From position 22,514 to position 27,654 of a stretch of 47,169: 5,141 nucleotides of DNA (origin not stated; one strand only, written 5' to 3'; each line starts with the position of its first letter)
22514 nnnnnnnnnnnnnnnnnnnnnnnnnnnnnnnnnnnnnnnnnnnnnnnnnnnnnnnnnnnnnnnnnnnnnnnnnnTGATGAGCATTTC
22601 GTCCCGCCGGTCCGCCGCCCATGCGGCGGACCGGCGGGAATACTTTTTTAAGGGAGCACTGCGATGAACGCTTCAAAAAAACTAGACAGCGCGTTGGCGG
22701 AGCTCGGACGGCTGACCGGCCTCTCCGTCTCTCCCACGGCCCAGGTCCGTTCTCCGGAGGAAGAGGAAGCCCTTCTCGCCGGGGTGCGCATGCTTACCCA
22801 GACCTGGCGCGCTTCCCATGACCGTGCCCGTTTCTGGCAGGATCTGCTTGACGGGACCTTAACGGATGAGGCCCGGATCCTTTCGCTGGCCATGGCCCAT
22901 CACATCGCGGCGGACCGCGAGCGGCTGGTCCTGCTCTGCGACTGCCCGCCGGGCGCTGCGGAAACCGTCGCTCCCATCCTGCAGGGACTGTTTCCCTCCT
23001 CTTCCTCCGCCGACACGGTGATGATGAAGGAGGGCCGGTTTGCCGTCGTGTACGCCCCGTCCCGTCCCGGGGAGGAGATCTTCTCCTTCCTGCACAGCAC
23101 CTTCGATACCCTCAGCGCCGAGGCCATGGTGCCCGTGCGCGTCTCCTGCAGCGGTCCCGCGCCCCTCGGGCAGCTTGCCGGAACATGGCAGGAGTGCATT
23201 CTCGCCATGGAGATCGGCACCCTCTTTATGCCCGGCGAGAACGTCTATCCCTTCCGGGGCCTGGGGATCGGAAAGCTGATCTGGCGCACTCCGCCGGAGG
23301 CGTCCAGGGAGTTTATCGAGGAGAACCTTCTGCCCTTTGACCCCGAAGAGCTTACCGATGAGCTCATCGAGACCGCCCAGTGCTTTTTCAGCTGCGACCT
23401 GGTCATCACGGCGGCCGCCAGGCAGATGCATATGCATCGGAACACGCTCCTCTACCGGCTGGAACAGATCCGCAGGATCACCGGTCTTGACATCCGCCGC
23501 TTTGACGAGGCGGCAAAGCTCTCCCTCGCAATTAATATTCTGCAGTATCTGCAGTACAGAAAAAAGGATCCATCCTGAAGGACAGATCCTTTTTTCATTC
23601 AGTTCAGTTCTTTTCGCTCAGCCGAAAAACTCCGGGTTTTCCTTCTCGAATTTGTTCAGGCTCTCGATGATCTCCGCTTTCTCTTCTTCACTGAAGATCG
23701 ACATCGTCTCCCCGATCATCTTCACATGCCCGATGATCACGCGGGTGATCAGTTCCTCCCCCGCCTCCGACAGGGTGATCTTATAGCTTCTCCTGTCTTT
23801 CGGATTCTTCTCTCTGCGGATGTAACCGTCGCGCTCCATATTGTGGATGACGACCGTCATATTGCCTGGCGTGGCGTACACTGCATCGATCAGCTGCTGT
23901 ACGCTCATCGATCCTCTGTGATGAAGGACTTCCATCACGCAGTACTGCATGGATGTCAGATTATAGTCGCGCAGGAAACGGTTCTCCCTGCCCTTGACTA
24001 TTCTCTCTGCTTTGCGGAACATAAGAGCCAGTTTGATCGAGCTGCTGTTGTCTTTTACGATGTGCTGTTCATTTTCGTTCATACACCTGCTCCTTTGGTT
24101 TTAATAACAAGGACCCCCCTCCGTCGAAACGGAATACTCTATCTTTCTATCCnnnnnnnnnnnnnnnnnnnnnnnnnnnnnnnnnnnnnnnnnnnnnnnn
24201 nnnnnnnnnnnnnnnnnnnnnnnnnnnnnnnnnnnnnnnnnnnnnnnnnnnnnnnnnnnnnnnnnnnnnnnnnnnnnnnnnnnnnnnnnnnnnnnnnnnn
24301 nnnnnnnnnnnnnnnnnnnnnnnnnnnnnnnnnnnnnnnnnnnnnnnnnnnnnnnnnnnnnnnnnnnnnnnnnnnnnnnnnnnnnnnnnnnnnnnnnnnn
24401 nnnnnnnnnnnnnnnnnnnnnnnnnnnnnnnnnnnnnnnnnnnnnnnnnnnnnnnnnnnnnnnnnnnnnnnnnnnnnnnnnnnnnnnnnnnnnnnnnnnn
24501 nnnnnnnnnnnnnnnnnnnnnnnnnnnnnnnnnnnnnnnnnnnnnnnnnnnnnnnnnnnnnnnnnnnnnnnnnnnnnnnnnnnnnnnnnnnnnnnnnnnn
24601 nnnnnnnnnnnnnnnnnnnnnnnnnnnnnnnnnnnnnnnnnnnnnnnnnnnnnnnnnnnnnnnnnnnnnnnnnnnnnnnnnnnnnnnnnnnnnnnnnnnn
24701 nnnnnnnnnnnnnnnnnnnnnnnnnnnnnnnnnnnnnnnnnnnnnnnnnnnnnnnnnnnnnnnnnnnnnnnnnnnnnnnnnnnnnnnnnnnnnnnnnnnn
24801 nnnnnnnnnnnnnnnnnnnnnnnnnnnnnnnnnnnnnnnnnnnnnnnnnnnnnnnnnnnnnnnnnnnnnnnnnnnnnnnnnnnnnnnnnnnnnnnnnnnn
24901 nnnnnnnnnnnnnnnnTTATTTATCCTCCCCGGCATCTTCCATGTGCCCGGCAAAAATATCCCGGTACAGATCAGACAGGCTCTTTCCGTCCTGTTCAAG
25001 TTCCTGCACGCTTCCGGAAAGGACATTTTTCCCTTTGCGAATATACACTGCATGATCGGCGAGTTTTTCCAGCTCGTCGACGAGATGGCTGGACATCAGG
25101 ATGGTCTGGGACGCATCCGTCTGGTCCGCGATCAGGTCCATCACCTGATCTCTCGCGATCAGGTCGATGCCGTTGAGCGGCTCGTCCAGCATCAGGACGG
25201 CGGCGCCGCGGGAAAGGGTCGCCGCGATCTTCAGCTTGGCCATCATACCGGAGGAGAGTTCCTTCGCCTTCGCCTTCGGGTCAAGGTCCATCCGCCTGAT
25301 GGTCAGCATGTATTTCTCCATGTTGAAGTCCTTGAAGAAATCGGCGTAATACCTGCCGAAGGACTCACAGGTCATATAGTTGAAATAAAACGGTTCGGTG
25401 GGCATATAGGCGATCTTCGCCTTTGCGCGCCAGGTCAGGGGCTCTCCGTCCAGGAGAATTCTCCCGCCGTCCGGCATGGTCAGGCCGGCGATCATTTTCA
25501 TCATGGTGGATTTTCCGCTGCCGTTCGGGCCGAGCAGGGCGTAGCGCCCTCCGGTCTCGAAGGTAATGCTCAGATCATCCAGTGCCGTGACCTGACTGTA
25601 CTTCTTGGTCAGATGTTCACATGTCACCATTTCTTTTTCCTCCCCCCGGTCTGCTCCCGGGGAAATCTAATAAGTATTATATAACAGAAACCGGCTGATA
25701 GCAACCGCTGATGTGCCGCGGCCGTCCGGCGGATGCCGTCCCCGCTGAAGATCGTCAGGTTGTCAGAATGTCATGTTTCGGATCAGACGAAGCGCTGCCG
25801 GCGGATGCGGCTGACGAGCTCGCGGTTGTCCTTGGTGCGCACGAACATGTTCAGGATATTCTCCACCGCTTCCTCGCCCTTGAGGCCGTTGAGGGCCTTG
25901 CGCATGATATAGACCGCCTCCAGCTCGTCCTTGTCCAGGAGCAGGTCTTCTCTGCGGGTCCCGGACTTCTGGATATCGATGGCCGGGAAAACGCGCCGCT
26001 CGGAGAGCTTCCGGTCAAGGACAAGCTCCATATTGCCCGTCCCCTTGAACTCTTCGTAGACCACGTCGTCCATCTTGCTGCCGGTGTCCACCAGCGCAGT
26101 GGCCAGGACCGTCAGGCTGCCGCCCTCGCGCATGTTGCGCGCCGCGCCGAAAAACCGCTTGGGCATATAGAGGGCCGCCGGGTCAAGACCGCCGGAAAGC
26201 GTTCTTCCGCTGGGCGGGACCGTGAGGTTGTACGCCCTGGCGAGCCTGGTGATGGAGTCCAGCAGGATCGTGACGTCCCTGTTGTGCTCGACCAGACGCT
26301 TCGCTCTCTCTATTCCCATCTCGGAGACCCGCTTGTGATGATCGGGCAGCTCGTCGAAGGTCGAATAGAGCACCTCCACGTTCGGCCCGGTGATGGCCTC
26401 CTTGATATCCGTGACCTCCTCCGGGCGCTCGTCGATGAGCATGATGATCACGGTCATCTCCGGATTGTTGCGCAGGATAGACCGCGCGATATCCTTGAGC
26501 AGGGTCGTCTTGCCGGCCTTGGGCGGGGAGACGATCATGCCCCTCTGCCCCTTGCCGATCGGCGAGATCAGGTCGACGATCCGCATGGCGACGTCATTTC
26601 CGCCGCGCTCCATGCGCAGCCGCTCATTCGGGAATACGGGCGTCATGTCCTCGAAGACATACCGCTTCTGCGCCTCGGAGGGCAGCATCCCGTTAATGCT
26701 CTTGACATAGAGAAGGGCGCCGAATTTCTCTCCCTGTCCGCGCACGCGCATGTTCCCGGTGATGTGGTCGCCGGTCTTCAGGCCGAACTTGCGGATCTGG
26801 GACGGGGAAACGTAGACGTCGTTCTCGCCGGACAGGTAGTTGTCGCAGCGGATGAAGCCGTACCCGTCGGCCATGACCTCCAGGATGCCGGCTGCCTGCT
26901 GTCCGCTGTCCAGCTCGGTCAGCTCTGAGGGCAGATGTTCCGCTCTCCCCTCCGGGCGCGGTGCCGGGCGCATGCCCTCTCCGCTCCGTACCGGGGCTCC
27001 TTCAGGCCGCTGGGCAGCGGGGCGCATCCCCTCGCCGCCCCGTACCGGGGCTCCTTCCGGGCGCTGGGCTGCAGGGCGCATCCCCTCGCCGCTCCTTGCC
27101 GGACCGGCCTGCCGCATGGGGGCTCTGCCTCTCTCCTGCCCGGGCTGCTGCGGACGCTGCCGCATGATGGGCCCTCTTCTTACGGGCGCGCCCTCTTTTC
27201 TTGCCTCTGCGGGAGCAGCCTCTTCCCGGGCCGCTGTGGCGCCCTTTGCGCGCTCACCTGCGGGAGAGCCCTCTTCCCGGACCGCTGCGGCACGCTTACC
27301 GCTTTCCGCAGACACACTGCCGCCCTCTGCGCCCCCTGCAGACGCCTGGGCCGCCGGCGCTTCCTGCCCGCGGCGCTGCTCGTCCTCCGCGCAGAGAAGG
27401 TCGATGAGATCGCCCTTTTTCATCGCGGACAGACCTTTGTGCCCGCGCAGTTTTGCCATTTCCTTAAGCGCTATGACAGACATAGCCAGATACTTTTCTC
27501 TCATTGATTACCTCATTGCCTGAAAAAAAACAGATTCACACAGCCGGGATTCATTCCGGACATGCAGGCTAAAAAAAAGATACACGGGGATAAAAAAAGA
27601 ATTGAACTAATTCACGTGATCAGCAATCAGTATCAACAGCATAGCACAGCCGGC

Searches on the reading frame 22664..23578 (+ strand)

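Call 78: search_protein_families(library=pfam, proteins=[window:22664-23578:+], max_evalue=0.00001)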
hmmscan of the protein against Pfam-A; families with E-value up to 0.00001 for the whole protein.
window:22664-23578:+ (304 aa): 1 family
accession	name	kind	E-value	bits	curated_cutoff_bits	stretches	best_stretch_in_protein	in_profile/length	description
PF13556.12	HTH_30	-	1.3e-19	70.1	27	1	234-291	1-58/59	PucR C-terminal helix-turn-helix domain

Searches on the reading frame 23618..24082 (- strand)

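Call 78: search_protein_families(library=pfam, proteins=[window:23618-24082:-], max_evalue=0.00001)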
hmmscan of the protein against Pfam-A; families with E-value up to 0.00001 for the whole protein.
window:23618-24082:- (154 aa): 4 families
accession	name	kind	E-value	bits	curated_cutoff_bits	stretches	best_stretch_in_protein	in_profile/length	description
PF01047.28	MarR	-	3.2e-14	53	24.6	1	42-99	1-58/59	MarR family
PF12802.13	MarR_2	-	1.8e-10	41.2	27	1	40-99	1-61/61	MarR family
PF22381.2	Staph_reg_Sar_Rot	-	1.2e-08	35.3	27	1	37-113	7-83/85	Transcriptional regulator SarA/Rot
PF13463.12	HTH_27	-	3.9e-06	27.5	22.2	1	42-108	1-68/68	Winged helix DNA-binding domain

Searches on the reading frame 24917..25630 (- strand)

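Call 78: search_protein_families(library=pfam, proteins=[window:24917-25630:-], max_evalue=0.00001)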
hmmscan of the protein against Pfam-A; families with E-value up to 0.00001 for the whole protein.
window:24917-25630:- (237 aa): 2 families
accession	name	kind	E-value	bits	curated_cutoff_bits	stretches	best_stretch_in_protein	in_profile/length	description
PF00005.33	ABC_tran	-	9.1e-27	94.8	25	1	17-153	1-137/137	ABC transporter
PF13304.12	AAA_21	-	6.9e-09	36.6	27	0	121-182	234-298/304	AAA domain, putative AbiEii toxin, Type IV TA system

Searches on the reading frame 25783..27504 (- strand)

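Call 78: search_protein_families(library=pfam, proteins=[window:25783-27504:-], max_evalue=0.00001)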
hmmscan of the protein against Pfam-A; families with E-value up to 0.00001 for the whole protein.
window:25783-27504:- (573 aa): 2 families
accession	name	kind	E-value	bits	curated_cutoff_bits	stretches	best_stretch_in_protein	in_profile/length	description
PF07497.18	Rho_RNA_bind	-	2.5e-31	107.7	27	1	205-275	2-72/73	Rho termination factor, RNA-binding domain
PF00006.31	ATP-synt_ab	-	2.4e-26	93.1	29.5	1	307-514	2-211/213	ATP synthase alpha/beta family, nucleotide-binding domain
